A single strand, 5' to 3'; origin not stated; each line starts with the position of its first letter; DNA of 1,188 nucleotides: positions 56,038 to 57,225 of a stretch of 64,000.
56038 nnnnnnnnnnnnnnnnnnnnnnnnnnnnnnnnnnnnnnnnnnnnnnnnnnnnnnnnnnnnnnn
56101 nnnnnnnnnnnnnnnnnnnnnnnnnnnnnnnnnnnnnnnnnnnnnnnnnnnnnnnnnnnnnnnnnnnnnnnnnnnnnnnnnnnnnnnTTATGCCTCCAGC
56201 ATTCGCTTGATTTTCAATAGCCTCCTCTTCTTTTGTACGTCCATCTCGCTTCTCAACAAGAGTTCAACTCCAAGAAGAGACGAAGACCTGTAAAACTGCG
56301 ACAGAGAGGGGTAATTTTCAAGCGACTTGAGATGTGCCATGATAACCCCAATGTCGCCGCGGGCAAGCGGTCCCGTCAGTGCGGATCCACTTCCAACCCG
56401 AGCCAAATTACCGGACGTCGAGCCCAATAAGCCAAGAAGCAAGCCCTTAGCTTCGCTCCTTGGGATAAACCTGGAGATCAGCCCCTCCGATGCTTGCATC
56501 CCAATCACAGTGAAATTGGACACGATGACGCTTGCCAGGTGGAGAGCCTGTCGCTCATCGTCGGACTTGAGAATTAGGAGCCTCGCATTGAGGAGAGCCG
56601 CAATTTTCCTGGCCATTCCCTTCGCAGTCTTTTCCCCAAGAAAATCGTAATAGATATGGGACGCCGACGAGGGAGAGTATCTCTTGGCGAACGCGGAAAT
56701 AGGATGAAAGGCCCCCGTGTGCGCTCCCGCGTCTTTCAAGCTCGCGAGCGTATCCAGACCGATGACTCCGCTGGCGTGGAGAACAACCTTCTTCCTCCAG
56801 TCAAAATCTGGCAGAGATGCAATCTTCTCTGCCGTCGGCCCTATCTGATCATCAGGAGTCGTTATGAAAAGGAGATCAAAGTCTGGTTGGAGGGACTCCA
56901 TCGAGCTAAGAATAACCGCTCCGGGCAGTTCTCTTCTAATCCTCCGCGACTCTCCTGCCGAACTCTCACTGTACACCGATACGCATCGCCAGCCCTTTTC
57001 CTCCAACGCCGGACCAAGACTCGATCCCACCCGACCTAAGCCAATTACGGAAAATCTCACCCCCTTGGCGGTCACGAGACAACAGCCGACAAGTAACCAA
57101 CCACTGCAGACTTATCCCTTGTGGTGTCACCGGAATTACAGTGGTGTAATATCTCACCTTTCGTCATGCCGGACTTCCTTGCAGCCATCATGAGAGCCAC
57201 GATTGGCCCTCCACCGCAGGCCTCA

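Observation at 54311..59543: AmmeMemoRadiSam trio extended into a six-gene overlapping operon with oxidoreductase, nucleotidyltransferase and crotonase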

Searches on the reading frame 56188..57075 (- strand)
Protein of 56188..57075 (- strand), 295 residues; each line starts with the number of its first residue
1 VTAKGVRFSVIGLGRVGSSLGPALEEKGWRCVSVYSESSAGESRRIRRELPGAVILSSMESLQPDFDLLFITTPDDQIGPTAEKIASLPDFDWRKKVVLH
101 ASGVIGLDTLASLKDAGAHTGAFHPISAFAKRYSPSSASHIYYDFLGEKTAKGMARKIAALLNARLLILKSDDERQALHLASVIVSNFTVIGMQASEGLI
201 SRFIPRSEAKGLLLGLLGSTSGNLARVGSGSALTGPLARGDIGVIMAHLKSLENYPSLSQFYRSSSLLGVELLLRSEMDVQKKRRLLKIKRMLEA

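Call 3: search_protein_families(library=ncbifam, proteins=[window:56188-57075:-])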
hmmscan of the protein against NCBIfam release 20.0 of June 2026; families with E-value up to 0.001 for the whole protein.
window:56188-57075:- (295 aa): 1 family
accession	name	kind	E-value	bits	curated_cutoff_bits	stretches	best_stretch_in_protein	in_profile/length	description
NF005650.0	PRK07417.1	equivalog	0.00034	20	290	1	9-87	5-80/281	prephenate/arogenate dehydrogenase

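Call 4: search_protein_families(library=pfam, proteins=[window:56188-57075:-])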
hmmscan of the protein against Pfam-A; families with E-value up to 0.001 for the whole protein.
window:56188-57075:- (295 aa): 2 families
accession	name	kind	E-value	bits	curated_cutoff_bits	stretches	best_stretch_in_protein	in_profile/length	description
PF10728.14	DUF2520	-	4.9e-20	72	25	1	148-266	8-122/125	Domain of unknown function (DUF2520)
PF10727.15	Rossmann-like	-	8.1e-12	45.5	23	1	8-125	17-131/131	Rossmann-like domain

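Call 8: find_homologous_proteins(query=window:56188-57075:-)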
Query window:56188-57075:- (295 aa): 140 proteins with E <= 0.001 among 8000 candidates; the best 120 are listed.
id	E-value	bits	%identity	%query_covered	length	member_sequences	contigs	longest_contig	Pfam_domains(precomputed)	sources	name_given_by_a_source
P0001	9.7e-184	627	100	100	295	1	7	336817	PF10727.16,PF10728.15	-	-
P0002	5.7e-88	313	52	100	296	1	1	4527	PF10727.16,PF10728.15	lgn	-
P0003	1.8e-85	305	53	100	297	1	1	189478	PF10727.16,PF10728.15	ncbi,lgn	-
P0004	1.1e-83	299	52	100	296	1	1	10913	PF10727.16,PF10728.15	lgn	-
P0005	6.9e-83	297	51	100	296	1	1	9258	PF10727.16,PF10728.15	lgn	-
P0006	1.6e-81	292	49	98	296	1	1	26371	PF10727.16,PF10728.15,PF03807.24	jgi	jgi:predicted short-subunit dehydrogenase-like oxidoreductase (DUF2520 family)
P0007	3.0e-81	291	49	100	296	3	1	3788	PF10727.16,PF10728.15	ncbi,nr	ncbi:MAG TPA: DUF2520 domain-containing protein [Candidatus Kryptobacter bacterium]|nr:DUF2520 domai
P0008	3.3e-81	291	49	100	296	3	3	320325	PF10727.16,PF10728.15,PF03807.24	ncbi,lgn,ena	-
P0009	3.6e-81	291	50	100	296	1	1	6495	PF10727.16,PF10728.15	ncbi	-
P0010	5.2e-81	290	51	98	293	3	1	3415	PF10727.16,PF10728.15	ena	-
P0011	1.5e-80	289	51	97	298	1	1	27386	PF10727.16,PF10728.15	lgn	-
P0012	2.3e-79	285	48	98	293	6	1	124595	PF10727.16,PF10728.15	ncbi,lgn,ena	-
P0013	1.7e-78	282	49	97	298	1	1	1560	PF10727.16,PF10728.15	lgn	-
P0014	3.0e-78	281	49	98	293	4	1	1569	PF10727.16,PF10728.15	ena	-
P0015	4.6e-78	281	49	100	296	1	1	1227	PF10727.16,PF10728.15,PF03807.24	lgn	-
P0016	1.5e-77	279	49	98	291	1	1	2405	PF10727.16,PF10728.15,PF03807.24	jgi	jgi:predicted short-subunit dehydrogenase-like oxidoreductase (DUF2520 family)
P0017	4.2e-77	278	50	94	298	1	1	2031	PF10727.16,PF10728.15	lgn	-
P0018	1.1e-74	270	48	100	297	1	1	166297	PF10727.16,PF10728.15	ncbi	-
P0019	1.1e-74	270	49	97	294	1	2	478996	PF10727.16,PF10728.15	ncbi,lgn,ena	ncbi:MAG: DUF2520 domain-containing protein [Candidatus Kryptoniota bacterium]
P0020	5.2e-74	267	47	98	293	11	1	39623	PF10727.16,PF10728.15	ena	-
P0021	9.4e-74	267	50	100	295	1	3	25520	PF10727.16,PF10728.15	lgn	-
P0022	4.4e-71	258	48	92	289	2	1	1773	PF10727.16,PF10728.15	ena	-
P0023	2.3e-70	256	49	98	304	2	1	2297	PF10727.16,PF10728.15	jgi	-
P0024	3.3e-70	255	47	99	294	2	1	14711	PF10727.16,PF10728.15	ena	-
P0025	3.8e-70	255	46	100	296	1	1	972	PF10727.16,PF10728.15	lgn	-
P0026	1.3e-67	247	46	100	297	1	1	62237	PF10728.15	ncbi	-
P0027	1.8e-66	243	43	100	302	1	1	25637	PF10727.16,PF10728.15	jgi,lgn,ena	-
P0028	1.5e-65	240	45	100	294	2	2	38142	PF10727.16,PF10728.15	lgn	-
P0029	2.5e-65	239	43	100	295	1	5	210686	PF10727.16,PF10728.15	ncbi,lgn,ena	-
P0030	7.0e-65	238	44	97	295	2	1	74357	PF10727.16,PF10728.15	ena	-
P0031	8.5e-65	237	44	100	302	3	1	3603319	PF10727.16,PF10728.15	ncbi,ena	-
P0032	1.0e-64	237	44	97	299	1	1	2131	PF10727.16,PF10728.15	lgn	-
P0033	7.7e-60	221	44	88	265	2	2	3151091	PF10727.16,PF10728.15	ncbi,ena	-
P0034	1.5e-57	214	44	93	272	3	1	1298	PF10727.16,PF10728.15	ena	-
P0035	4.1e-54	202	46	78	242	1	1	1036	PF10727.16,PF10728.15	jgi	jgi:predicted short-subunit dehydrogenase-like oxidoreductase (DUF2520 family)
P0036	1.1e-35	142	34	97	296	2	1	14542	PF10727.16,PF10728.15,PF03807.24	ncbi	ncbi:MAG: Rossmann-like and DUF2520 domain-containing protein [Balneolaceae bacterium]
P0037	2.1e-33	134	34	84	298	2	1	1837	PF10727.16,PF10728.15,PF03807.24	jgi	jgi:predicted short-subunit dehydrogenase-like oxidoreductase (DUF2520 family)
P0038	1.0e-31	129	33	86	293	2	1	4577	PF10727.16,PF10728.15,PF03807.24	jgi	jgi:predicted short-subunit dehydrogenase-like oxidoreductase (DUF2520 family)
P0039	1.7e-30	125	34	90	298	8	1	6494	PF10727.16,PF10728.15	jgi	jgi:predicted short-subunit dehydrogenase-like oxidoreductase (DUF2520 family)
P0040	8.7e-30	122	34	90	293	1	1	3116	PF10727.16,PF10728.15,PF03807.24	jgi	jgi:predicted short-subunit dehydrogenase-like oxidoreductase (DUF2520 family)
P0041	1.7e-29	121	33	90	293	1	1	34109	PF10727.16,PF10728.15,PF03807.24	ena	-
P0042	2.6e-29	121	32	85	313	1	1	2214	PF10727.16,PF10728.15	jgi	jgi:predicted short-subunit dehydrogenase-like oxidoreductase (DUF2520 family)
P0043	5.0e-29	120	34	89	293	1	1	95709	PF10727.16,PF10728.15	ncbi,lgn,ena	-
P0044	7.2e-29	119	33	93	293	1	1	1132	PF10727.16,PF10728.15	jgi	jgi:predicted short-subunit dehydrogenase-like oxidoreductase (DUF2520 family)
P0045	8.6e-29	119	32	92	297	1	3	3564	PF10727.16,PF10728.15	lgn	-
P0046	1.2e-28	119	34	90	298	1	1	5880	PF10727.16,PF10728.15,PF03807.24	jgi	jgi:predicted short-subunit dehydrogenase-like oxidoreductase (DUF2520 family)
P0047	1.2e-28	119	32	86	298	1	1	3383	PF10727.16,PF10728.15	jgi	jgi:predicted short-subunit dehydrogenase-like oxidoreductase (DUF2520 family)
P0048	1.3e-28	119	33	90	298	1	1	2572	PF10727.16,PF10728.15,PF03807.24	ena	-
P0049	1.6e-28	118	33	90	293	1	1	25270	PF10727.16,PF10728.15,PF03807.24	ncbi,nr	ncbi:MAG TPA: Rossmann-like and DUF2520 domain-containing protein [Candidatus Acidoferrum sp.]|nr:Ro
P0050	1.7e-28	118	34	90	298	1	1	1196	PF10727.16,PF10728.15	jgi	jgi:predicted short-subunit dehydrogenase-like oxidoreductase (DUF2520 family)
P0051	2.0e-28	118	33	85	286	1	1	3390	PF10727.16,PF10728.15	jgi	jgi:predicted short-subunit dehydrogenase-like oxidoreductase (DUF2520 family)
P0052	2.1e-28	118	33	85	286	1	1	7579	PF10727.16,PF10728.15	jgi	jgi:predicted short-subunit dehydrogenase-like oxidoreductase (DUF2520 family)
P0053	2.5e-28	118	34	90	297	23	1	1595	PF10727.16,PF10728.15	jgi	jgi:predicted short-subunit dehydrogenase-like oxidoreductase (DUF2520 family)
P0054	2.6e-28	118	34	90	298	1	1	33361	PF10727.16,PF10728.15,PF03807.24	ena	-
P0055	3.9e-28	117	32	96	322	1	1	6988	PF10727.16,PF10728.15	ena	-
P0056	4.8e-28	117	32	82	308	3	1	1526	PF10727.16,PF10728.15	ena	-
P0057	5.8e-28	116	35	90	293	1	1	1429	PF10727.16,PF10728.15,PF03807.24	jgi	jgi:predicted short-subunit dehydrogenase-like oxidoreductase (DUF2520 family)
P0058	6.6e-28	116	32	87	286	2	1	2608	PF10727.16,PF10728.15,PF03446.22,PF03807.24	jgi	jgi:predicted short-subunit dehydrogenase-like oxidoreductase (DUF2520 family)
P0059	7.0e-28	116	33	91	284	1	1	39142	PF10727.16,PF10728.15,PF03446.22,PF03807.24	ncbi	ncbi:Rossmann-like and DUF2520 domain-containing protein [Chloroflexota bacterium]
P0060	8.3e-28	116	31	87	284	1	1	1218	PF10727.16,PF10728.15,PF03807.24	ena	-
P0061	1.3e-27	115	32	91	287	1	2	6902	PF10727.16,PF10728.15,PF03446.22,PF03807.24,PF01370.28,PF01488.27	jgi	-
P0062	1.4e-27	115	33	98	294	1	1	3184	PF10727.16,PF10728.15,PF03446.22,PF03807.24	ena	-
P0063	1.4e-27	115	32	91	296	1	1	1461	PF10727.16,PF10728.15,PF03807.24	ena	-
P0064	1.4e-27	115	33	90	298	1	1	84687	PF10727.16,PF10728.15,PF03807.24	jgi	jgi:predicted short-subunit dehydrogenase-like oxidoreductase (DUF2520 family)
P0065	1.4e-27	115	31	87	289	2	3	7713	PF10727.16,PF10728.15,PF03446.22,PF03807.24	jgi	jgi:predicted short-subunit dehydrogenase-like oxidoreductase (DUF2520 family)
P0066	1.5e-27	115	32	87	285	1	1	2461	PF10727.16,PF10728.15,PF03446.22,PF03807.24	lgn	-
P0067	1.7e-27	115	33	91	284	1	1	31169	PF10727.16,PF10728.15,PF03446.22,PF03807.24,PF01370.28,PF01488.27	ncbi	ncbi:Rossmann-like and DUF2520 domain-containing protein [Chloroflexota bacterium]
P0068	2.1e-27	115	33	90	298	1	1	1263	PF10727.16,PF10728.15,PF03807.24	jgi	jgi:predicted short-subunit dehydrogenase-like oxidoreductase (DUF2520 family)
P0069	2.5e-27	114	33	90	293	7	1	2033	PF10727.16,PF10728.15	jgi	jgi:predicted short-subunit dehydrogenase-like oxidoreductase (DUF2520 family)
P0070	2.9e-27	114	33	90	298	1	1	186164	PF10727.16,PF10728.15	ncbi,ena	-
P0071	3.0e-27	114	32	94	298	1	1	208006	PF10727.16,PF10728.15,PF03807.24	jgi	jgi:predicted short-subunit dehydrogenase-like oxidoreductase (DUF2520 family)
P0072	3.5e-27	114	33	90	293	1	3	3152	PF10727.16,PF10728.15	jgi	jgi:predicted short-subunit dehydrogenase-like oxidoreductase (DUF2520 family)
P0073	3.6e-27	114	32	94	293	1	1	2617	PF10727.16,PF10728.15,PF03807.24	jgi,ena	-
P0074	4.3e-27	114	32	90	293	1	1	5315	PF10727.16,PF10728.15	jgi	jgi:predicted short-subunit dehydrogenase-like oxidoreductase (DUF2520 family)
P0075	4.5e-27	114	32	87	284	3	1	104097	PF10727.16,PF10728.15,PF03446.22,PF03807.24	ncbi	-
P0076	4.5e-27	114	34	90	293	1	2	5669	PF10727.16,PF10728.15,PF03807.24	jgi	jgi:predicted short-subunit dehydrogenase-like oxidoreductase (DUF2520 family)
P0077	6.5e-27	113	33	90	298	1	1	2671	PF10727.16,PF10728.15,PF03807.24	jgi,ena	-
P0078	6.5e-27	113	33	90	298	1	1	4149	PF10727.16,PF10728.15,PF03807.24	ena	-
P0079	7.2e-27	113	33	90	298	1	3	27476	PF10727.16,PF10728.15,PF03807.24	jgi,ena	jgi:predicted short-subunit dehydrogenase-like oxidoreductase (DUF2520 family)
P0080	8.6e-27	113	31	87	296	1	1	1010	PF10727.16,PF10728.15,PF03807.24,PF07991.19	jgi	jgi:predicted short-subunit dehydrogenase-like oxidoreductase (DUF2520 family)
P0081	1.5e-26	112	37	57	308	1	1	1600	PF10727.16,PF10728.15,PF03446.22,PF02826.26,PF03807.24,PF07991.19,PF01488.27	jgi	jgi:predicted short-subunit dehydrogenase-like oxidoreductase (DUF2520 family)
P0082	1.6e-26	112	32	93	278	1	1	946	PF10727.16,PF10728.15,PF03807.24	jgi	jgi:predicted short-subunit dehydrogenase-like oxidoreductase (DUF2520 family)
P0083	1.8e-26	112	32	83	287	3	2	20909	PF10727.16,PF10728.15,PF03807.24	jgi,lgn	jgi:predicted short-subunit dehydrogenase-like oxidoreductase (DUF2520 family)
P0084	2.0e-26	111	31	97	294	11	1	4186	PF10727.16,PF10728.15,PF03446.22,PF03807.24,PF07991.19,PF01488.27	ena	-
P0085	2.6e-26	111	32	94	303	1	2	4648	PF10727.16,PF10728.15,PF03807.24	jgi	jgi:predicted short-subunit dehydrogenase-like oxidoreductase (DUF2520 family)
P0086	2.7e-26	111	30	96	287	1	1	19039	PF10727.16,PF10728.15,PF03446.22,PF03807.24,PF01488.27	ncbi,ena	-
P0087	4.4e-26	110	34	84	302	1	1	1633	PF10727.16,PF10728.15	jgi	jgi:predicted short-subunit dehydrogenase-like oxidoreductase (DUF2520 family)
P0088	7.6e-26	110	32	92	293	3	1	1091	PF10727.16,PF10728.15,PF03807.24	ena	-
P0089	1.1e-25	109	31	97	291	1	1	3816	PF01408.29,PF10727.16,PF10728.15,PF03446.22,PF03807.24,PF07991.19,PF01488.27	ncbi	-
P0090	2.8e-25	108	29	96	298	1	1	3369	PF10727.16,PF10728.15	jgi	jgi:predicted short-subunit dehydrogenase-like oxidoreductase (DUF2520 family)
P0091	3.3e-25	107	30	91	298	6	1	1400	PF10727.16,PF10728.15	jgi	jgi:predicted short-subunit dehydrogenase-like oxidoreductase (DUF2520 family)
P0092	3.8e-25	107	34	84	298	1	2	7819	PF10727.16,PF10728.15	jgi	jgi:predicted short-subunit dehydrogenase-like oxidoreductase (DUF2520 family)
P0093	4.0e-25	107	31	87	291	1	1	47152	PF01408.29,PF10727.16,PF10728.15,PF03446.22,PF03807.24,PF07991.19,PF01488.27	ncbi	ncbi:Rossmann-like and DUF2520 domain-containing protein [Chloroflexota bacterium]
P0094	1.1e-24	106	31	83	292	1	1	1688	PF10727.16,PF10728.15,PF03446.22,PF03807.24,PF07991.19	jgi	-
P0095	1.2e-24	106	30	97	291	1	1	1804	PF01408.29,PF10727.16,PF10728.15,PF03446.22,PF03807.24,PF07991.19,PF01488.27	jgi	-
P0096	1.4e-24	105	30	96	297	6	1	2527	PF10727.16,PF10728.15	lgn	-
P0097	1.7e-24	105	30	97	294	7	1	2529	PF10727.16,PF10728.15,PF03446.22,PF03807.24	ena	-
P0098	2.6e-24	105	28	87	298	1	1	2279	PF10727.16,PF10728.15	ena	-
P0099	3.1e-24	104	29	87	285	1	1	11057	PF10727.16,PF10728.15,PF03446.22,PF03807.24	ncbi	-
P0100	4.0e-24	104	31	90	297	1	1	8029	PF10727.16,PF10728.15,PF03807.24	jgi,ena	-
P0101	5.2e-24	104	30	96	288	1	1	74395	PF01408.29,PF10727.16,PF10728.15,PF03446.22,PF03807.24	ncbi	ncbi:Rossmann-like and DUF2520 domain-containing protein [Chloroflexota bacterium]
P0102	7.3e-24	103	28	98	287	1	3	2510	PF10727.16,PF10728.15,PF03446.22,PF03807.24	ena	-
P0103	8.1e-24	103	31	96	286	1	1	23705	PF10727.16,PF10728.15,PF03807.24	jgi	-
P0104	8.5e-24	103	30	86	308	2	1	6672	PF10727.16,PF10728.15,PF03807.24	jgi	jgi:predicted short-subunit dehydrogenase-like oxidoreductase (DUF2520 family)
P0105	9.6e-24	103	31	84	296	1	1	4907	PF10727.16,PF10728.15,PF03807.24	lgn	-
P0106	1.0e-23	103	31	90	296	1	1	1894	PF10727.16,PF10728.15,PF03807.24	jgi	jgi:predicted short-subunit dehydrogenase-like oxidoreductase (DUF2520 family)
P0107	1.3e-23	102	30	90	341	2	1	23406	PF10727.16,PF10728.15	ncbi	-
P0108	3.4e-23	101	30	87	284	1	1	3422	PF10727.16,PF10728.15,PF03446.22,PF03807.24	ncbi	ncbi:Rossmann-like and DUF2520 domain-containing protein [Chloroflexota bacterium]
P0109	3.7e-23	101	35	89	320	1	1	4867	PF10727.16,PF10728.15,PF03807.24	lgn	-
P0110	5.2e-23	100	32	90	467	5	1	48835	PF01288.26,PF10727.16,PF10728.15,PF03446.22,PF02826.26,PF03807.24,PF07991.19,PF01488.27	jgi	-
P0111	1.7e-22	99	30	84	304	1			PF10727.16,PF10728.15,PF03807.24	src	-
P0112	3.2e-22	98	30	90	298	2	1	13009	PF10727.16,PF10728.15,PF02254.25,PF03807.24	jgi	jgi:predicted short-subunit dehydrogenase-like oxidoreductase (DUF2520 family)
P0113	5.2e-22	97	29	96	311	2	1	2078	PF10727.16,PF10728.15,PF03446.22,PF03807.24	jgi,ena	-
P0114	7.3e-22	96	28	94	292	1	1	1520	PF10727.16,PF10728.15,PF03807.24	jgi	jgi:predicted short-subunit dehydrogenase-like oxidoreductase (DUF2520 family)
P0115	9.2e-22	96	30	90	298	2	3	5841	PF10727.16,PF10728.15,PF03807.24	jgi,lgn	-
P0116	1.7e-21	95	30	91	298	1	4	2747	PF10727.16,PF10728.15,PF03807.24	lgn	-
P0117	2.3e-21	95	35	87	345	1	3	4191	PF10727.16,PF10728.15,PF02254.25,PF03446.22,PF03807.24,PF07991.19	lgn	-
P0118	2.9e-21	95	32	85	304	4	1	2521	PF10727.16,PF10728.15,PF03446.22,PF03807.24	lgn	-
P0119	4.3e-21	94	34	87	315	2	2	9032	PF10727.16,PF10728.15,PF03807.24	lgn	-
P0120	8.6e-21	93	25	96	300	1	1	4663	PF10727.16,PF10728.15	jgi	jgi:predicted short-subunit dehydrogenase-like oxidoreductase (DUF2520 family)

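Call 9: find_encoding_contigs(protein=P0001, flank=10000, max_places=3)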
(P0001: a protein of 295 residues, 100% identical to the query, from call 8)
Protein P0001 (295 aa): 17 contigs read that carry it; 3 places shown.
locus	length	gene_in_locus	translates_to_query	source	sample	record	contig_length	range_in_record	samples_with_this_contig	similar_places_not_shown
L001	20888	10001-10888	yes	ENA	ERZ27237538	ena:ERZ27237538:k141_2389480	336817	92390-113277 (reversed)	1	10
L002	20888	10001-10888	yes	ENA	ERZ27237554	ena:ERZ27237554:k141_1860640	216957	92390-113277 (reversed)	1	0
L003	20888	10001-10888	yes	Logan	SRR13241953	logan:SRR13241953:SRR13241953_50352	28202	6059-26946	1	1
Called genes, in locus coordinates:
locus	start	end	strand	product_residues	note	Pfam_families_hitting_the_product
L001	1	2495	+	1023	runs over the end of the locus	PF00150:Cellulase (faint), PF02449:Glyco_hydro_42 (weak)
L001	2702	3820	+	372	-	PF01168:Ala_racemase_N, PF00842:Ala_racemase_C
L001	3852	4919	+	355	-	PF00483:NTP_transferase, PF12804:NTP_transf_3, PF22640:ManC_GMP_beta-helix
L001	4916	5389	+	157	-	PF03330:DPBB_1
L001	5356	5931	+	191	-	-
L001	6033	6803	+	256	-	PF00892:EamA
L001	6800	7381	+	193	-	PF00588:SpoU_methylase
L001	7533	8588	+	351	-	PF04055:Radical_SAM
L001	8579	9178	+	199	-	PF01871:AMMECR1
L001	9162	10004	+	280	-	PF01875:Memo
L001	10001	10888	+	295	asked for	PF10727:Rossmann-like, PF10728:DUF2520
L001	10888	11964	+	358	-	PF00483:NTP_transferase, PF12804:NTP_transf_3 (weak), PF00132:Hexapep (faint), PF25084:LbH_EIF2B (faint), PF25087:GMPPB_C (weak)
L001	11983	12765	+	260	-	PF00378:ECH_1, PF16113:ECH_2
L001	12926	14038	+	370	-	PF03054:tRNA_Me_trans, PF20259:tRNA_Me_trans_M, PF20258:tRNA_Me_trans_C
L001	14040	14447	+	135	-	-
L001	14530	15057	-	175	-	PF01661:Macro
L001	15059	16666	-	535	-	PF00027:cNMP_binding, PF01590:GAF, PF13185:GAF_2, PF13492:GAF_3, PF00512:HisKA, PF02518:HATPase_c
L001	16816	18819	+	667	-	PF13174:TPR_6 (faint), PF13181:TPR_8 (faint), PF13424:TPR_12 (faint), PF13525:YfiO (faint), PF07719:TPR_2 (faint), PF13428:TPR_14 (faint), PF14559:TPR_19 (faint), PF13432:TPR_16 (weak)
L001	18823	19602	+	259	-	PF10418:DHODB_Fe-S_bind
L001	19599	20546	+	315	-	PF01180:DHO_dh, PF00977:His_biosynth (faint), PF01207:Dus (weak), PF03060:NMO (weak)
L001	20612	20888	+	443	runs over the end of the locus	PF08245:Mur_ligase_M, PF02875:Mur_ligase_C, PF27239:FOL3_C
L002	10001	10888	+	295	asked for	PF10727:Rossmann-like, PF10728:DUF2520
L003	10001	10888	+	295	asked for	PF10727:Rossmann-like, PF10728:DUF2520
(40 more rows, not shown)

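Call 10: find_encoding_contigs(protein=P0031, flank=10000, max_places=2)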
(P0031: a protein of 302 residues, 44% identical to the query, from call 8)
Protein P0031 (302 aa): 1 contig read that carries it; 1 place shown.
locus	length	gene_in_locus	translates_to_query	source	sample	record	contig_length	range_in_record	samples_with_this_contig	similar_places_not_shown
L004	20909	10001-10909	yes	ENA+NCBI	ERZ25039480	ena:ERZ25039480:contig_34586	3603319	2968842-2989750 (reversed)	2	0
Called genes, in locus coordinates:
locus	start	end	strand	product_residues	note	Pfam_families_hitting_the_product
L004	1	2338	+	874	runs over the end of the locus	PF13426:PAS_9, PF00989:PAS, PF13426:PAS_9, PF00989:PAS, PF13188:PAS_8, PF13426:PAS_9, PF00512:HisKA, PF02518:HATPase_c, +4 more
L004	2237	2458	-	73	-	-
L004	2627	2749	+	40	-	-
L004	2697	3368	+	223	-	PF14338:Mrr_N, PF04471:Mrr_cat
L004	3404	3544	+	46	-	-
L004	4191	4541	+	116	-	PF03795:YCII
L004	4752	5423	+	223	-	PF09365:DUF2461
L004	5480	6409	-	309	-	PF07885:Ion_trans_2 (weak), PF17655:IRK_C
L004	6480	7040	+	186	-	PF08212:Lipocalin_2, PF00061:Lipocalin (weak)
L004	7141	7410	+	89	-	-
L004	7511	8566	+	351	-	PF04055:Radical_SAM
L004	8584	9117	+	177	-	PF01871:AMMECR1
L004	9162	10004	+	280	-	PF01875:Memo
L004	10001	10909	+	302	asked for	PF10727:Rossmann-like, PF10728:DUF2520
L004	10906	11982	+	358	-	PF00483:NTP_transferase, PF12804:NTP_transf_3 (weak), PF00132:Hexapep (faint), PF25084:LbH_EIF2B (weak), PF25087:GMPPB_C (weak)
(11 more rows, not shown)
